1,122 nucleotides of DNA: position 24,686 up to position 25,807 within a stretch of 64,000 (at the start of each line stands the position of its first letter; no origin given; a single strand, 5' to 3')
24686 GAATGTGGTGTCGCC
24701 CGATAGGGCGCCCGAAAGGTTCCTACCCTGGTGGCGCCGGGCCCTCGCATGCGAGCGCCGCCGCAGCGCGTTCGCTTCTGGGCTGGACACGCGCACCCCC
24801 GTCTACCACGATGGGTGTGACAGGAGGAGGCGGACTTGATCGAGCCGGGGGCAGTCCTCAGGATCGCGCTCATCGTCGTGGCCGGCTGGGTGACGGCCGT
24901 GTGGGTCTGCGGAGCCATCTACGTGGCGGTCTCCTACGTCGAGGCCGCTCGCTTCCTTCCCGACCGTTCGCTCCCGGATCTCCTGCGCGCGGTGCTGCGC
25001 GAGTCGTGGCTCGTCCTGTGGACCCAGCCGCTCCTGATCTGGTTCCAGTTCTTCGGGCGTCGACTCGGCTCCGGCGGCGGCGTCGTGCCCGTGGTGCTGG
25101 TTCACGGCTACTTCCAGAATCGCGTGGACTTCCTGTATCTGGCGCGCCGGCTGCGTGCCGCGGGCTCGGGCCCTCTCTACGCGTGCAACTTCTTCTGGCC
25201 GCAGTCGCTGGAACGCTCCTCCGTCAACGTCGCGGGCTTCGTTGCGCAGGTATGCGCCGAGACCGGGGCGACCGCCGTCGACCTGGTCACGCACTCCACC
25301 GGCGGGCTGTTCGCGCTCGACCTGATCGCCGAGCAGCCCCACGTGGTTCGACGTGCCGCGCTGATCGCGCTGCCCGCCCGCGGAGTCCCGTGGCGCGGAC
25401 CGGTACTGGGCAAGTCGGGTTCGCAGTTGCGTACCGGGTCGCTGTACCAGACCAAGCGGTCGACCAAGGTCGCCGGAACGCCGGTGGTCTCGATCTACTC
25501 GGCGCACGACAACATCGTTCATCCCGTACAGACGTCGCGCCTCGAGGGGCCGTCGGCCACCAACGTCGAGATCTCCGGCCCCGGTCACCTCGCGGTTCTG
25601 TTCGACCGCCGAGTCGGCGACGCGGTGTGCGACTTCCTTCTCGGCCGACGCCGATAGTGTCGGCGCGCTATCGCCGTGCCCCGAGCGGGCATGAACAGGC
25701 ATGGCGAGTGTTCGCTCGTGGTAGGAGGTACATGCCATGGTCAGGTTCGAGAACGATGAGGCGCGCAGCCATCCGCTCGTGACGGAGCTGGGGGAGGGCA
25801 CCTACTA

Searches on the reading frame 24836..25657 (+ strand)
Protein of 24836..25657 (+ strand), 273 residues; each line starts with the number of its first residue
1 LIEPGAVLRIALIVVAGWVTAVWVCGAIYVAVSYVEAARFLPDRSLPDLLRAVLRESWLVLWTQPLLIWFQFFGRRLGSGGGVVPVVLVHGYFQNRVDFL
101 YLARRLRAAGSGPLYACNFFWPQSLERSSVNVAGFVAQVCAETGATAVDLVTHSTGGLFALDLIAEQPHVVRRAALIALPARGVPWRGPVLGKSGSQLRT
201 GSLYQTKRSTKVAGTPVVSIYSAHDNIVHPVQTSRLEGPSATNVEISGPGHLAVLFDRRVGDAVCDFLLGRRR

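Call 26: search_protein_families(library=pfam, proteins=[window:24836-25657:+], max_evalue=0.01)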
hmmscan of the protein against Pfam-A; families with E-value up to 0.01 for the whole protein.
window:24836-25657:+ (273 aa): 4 families
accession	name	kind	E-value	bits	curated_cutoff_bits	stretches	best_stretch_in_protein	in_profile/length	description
PF00561.26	Abhydrolase_1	-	3e-07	30.8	25.8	1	86-179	3-102/245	alpha/beta hydrolase fold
PF12146.15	Hydrolase_4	-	1.5e-05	24.8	27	1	124-181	54-110/239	Serine aminopeptidase, S33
PF12697.13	Abhydrolase_6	-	0.00096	20.3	26.3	1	86-187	1-101/217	Alpha/beta hydrolase family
PF01674.24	Lipase_2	-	0.001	19.1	20.3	1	84-160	2-89/219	Lipase (class 2)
